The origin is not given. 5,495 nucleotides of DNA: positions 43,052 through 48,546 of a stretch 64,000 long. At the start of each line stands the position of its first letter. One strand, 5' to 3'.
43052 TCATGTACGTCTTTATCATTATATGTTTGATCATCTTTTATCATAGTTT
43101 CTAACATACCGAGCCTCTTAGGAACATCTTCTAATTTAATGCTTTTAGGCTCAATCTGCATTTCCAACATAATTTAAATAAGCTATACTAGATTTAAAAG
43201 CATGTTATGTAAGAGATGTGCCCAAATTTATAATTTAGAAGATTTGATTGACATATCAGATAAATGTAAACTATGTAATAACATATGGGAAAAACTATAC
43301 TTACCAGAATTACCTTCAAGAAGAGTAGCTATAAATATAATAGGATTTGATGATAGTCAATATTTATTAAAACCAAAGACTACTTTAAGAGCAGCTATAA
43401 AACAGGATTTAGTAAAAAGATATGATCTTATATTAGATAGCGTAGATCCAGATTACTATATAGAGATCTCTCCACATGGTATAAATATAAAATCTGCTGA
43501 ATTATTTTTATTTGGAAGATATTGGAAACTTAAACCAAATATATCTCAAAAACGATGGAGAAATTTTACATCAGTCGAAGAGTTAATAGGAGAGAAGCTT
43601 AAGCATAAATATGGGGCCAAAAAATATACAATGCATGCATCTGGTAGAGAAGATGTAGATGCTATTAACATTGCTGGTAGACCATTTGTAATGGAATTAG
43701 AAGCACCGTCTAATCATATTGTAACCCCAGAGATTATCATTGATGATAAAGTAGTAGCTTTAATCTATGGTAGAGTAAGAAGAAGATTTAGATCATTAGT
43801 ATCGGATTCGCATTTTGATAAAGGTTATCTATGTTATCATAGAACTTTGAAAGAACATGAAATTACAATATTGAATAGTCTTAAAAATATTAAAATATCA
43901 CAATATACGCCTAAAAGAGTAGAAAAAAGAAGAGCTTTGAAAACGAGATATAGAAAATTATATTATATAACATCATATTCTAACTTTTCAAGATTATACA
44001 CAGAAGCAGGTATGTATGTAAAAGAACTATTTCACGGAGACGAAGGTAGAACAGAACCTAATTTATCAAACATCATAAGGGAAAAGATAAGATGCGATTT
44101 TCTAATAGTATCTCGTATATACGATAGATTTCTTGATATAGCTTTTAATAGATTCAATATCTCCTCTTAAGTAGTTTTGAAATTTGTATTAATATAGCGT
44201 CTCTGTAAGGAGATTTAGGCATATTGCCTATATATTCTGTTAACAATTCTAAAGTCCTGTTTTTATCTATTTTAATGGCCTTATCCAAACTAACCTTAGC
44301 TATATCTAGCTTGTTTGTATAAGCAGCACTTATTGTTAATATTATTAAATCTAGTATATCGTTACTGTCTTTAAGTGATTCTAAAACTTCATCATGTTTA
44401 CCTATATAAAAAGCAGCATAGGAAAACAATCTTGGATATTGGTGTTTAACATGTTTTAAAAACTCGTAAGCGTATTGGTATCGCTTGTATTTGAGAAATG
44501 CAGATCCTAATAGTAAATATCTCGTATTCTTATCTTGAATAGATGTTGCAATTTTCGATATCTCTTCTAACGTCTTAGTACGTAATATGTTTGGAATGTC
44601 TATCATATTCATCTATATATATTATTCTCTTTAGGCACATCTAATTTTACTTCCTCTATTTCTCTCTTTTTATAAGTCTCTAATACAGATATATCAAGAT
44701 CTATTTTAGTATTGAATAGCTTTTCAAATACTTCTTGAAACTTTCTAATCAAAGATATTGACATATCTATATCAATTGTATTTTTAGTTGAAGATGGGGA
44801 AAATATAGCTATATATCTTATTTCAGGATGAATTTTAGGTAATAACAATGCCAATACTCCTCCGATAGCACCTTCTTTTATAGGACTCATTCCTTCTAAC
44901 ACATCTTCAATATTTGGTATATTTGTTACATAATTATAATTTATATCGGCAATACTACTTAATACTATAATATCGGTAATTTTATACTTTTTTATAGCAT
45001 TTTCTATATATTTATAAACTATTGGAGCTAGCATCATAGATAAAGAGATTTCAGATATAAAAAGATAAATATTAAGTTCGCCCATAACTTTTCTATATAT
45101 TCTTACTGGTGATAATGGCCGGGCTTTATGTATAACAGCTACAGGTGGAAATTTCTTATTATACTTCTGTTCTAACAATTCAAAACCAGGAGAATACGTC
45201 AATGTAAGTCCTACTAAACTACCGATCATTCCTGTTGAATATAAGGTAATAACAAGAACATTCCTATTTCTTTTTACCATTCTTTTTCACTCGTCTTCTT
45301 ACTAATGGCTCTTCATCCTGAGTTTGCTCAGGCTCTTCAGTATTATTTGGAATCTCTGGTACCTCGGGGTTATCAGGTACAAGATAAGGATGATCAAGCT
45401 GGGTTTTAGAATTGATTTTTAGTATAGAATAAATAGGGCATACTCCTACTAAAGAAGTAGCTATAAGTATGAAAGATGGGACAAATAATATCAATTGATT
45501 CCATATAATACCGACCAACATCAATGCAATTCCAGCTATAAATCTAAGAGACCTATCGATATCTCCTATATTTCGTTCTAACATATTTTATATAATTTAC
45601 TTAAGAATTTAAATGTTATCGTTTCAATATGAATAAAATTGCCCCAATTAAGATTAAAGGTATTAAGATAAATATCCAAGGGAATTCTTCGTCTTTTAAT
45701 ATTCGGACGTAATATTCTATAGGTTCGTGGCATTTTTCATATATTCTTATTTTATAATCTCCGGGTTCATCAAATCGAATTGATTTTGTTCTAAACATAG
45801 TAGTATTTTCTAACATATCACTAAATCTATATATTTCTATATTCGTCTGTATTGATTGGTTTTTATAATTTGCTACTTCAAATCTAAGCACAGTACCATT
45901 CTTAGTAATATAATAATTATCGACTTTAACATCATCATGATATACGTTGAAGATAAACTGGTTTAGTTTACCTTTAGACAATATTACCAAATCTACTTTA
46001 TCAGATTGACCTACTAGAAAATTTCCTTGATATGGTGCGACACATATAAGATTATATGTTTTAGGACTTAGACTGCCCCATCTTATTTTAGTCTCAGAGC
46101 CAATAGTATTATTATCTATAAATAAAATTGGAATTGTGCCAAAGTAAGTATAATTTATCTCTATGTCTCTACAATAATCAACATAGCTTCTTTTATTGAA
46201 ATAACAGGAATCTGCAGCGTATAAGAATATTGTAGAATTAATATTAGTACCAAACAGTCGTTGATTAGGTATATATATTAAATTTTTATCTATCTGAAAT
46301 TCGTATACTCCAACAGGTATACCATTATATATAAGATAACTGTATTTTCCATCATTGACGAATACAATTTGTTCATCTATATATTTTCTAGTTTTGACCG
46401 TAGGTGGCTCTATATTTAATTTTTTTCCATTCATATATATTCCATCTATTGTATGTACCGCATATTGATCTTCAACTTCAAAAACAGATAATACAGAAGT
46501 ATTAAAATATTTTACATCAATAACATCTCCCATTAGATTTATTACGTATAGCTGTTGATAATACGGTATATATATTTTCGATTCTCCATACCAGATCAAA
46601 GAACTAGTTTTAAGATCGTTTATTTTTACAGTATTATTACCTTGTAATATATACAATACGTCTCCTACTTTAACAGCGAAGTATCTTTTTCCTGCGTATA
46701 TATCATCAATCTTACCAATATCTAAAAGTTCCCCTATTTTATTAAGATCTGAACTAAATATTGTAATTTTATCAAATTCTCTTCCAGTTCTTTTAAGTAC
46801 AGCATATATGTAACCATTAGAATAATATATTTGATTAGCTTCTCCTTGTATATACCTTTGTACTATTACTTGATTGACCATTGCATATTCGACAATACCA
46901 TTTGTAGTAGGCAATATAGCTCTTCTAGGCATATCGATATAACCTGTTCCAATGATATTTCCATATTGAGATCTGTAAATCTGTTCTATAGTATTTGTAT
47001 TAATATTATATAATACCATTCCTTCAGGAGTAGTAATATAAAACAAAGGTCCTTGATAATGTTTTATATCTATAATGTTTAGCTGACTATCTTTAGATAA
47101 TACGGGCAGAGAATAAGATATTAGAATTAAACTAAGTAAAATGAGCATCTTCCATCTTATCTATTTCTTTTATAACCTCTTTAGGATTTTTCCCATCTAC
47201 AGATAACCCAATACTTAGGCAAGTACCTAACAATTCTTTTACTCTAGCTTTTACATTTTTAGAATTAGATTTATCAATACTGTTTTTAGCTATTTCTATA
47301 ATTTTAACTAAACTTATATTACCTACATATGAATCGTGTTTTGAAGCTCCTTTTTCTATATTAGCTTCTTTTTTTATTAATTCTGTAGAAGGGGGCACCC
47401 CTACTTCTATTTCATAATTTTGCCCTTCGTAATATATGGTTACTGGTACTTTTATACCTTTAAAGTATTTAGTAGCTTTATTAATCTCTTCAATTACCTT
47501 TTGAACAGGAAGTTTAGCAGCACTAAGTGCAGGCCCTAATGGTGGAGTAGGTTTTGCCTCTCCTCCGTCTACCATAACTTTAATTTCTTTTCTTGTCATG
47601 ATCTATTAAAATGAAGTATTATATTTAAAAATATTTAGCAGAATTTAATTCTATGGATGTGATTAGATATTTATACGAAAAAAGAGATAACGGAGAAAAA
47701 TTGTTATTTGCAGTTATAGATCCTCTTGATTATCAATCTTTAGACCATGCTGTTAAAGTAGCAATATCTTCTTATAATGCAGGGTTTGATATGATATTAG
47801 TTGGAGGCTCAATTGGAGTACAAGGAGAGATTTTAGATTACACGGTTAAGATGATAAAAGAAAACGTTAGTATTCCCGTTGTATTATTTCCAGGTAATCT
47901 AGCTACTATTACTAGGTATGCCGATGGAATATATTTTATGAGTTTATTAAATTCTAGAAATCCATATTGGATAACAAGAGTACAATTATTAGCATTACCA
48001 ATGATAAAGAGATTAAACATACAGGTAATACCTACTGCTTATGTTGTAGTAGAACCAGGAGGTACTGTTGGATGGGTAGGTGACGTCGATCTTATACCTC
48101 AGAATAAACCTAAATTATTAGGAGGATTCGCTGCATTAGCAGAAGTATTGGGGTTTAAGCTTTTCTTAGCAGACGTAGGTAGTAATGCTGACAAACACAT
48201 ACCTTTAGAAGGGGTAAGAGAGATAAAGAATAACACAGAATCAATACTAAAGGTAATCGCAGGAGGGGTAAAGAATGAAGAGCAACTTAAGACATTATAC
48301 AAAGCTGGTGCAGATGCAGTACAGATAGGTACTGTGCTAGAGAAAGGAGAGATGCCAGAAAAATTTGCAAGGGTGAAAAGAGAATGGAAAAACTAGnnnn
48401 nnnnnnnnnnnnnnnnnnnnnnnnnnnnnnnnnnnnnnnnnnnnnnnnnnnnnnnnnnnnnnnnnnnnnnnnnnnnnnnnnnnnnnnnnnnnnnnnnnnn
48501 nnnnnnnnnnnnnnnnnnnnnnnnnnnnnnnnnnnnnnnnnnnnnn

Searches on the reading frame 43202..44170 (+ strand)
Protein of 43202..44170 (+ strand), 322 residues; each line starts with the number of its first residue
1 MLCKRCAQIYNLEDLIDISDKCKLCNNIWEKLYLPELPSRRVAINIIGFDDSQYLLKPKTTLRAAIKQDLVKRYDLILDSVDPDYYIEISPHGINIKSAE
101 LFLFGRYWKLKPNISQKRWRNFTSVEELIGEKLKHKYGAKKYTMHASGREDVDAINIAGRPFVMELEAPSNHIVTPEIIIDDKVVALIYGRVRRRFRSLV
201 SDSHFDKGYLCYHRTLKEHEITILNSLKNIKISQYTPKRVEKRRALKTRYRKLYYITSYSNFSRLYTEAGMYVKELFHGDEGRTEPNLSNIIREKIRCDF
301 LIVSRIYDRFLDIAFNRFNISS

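Call 25: search_protein_families(library=pfam, proteins=[window:43202-44170:+])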
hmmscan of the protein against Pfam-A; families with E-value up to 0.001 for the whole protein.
window:43202-44170:+ (322 aa): 1 family
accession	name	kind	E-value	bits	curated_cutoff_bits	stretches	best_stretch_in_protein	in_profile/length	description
PF21238.2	Pus10_C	-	1.3e-38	133.3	27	1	102-300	1-225/232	Pus10, C-terminal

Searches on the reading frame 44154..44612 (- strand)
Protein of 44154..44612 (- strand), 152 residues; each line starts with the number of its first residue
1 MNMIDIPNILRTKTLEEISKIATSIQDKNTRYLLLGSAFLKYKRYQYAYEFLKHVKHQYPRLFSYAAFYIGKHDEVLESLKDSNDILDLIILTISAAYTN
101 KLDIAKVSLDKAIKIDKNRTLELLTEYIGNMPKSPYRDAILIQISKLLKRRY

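Call 25: search_protein_families(library=pfam, proteins=[window:44154-44612:-])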
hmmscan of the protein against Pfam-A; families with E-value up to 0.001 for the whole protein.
window:44154-44612:- (152 aa): 0 families

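Call 59: search_protein_families(library=pfam, max_evalue=1, proteins=[window:44154-44612:-])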
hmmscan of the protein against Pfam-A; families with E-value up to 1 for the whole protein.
window:44154-44612:- (152 aa): 4 families
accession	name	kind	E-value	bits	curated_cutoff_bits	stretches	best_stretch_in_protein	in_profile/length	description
PF12895.13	ANAPC3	-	0.004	17.8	27.2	1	21-81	15-80/82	Anaphase-promoting complex, cyclosome, subunit 3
PF10455.14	BAR_2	-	0.012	15.3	25.4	1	52-122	111-182/286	Bin/amphiphysin/Rvs domain for vesicular trafficking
PF12011.13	NPH-II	-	0.085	13.2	25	1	45-97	20-72/174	RNA helicase NPH-II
PF00515.34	TPR_1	-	0.35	11.2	27.8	0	32-53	4-25/34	Tetratricopeptide repeat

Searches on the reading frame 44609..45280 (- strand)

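Call 25: search_protein_families(library=pfam, proteins=[window:44609-45280:-])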
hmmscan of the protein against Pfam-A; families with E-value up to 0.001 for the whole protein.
window:44609-45280:- (223 aa): 1 family
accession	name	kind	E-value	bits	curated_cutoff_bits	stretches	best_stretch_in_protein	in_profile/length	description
PF09754.15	PAC2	-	2.1e-08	34.7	25.8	1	14-196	6-201/215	PAC2 family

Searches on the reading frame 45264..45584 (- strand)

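Call 25: search_protein_families(library=pfam, proteins=[window:45264-45584:-])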
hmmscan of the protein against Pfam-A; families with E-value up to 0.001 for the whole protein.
window:45264-45584:- (106 aa): 1 family
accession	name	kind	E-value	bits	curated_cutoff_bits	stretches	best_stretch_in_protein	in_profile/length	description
PF11127.14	YgaP-like_TM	-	2.6e-15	56.7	25.3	1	3-60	2-63/66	Inner membrane protein YgaP-like, transmembrane domain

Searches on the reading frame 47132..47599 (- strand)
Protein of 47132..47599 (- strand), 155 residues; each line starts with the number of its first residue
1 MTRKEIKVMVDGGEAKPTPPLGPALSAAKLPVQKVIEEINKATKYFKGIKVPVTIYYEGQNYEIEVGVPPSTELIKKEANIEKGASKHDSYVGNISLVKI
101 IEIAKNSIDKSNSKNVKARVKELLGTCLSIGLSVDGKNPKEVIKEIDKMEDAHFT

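Call 25: search_protein_families(library=pfam, proteins=[window:47132-47599:-])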
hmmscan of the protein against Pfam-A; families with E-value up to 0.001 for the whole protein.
window:47132-47599:- (155 aa): 2 families
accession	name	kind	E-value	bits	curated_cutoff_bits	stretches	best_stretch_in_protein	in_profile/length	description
PF03946.19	Ribosomal_L11_N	-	1.9e-19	69.6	32.9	1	6-57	1-52/58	Ribosomal protein L11, N-terminal domain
PF00298.24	Ribosomal_L11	-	4.5e-17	62.7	21.4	1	68-134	2-69/69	Ribosomal protein L11, RNA binding domain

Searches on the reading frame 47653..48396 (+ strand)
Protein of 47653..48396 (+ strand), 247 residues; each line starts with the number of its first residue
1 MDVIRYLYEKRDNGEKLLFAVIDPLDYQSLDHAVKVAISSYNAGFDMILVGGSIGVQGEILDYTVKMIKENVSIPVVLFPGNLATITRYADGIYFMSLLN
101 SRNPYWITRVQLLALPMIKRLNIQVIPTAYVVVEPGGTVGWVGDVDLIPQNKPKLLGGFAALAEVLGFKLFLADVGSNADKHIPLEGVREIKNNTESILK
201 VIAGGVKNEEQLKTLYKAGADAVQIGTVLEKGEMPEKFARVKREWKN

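Call 25: search_protein_families(library=pfam, proteins=[window:47653-48396:+])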
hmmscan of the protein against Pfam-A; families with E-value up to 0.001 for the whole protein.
window:47653-48396:+ (247 aa): 4 families
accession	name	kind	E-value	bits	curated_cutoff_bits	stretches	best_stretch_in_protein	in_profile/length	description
PF01884.23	PcrB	-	7.2e-44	150.4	23.9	1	21-233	11-215/226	PcrB family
PF00478.31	IMPDH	-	2.9e-08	33.5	25.6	1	179-226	127-173/345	IMP dehydrogenase / GMP reductase domain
PF01180.27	DHO_dh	-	0.00014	21.6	27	1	181-244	223-286/291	Dihydroorotate dehydrogenase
PF00977.27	His_biosynth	-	0.00021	21.3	23.6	1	170-229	46-105/228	Histidine biosynthesis protein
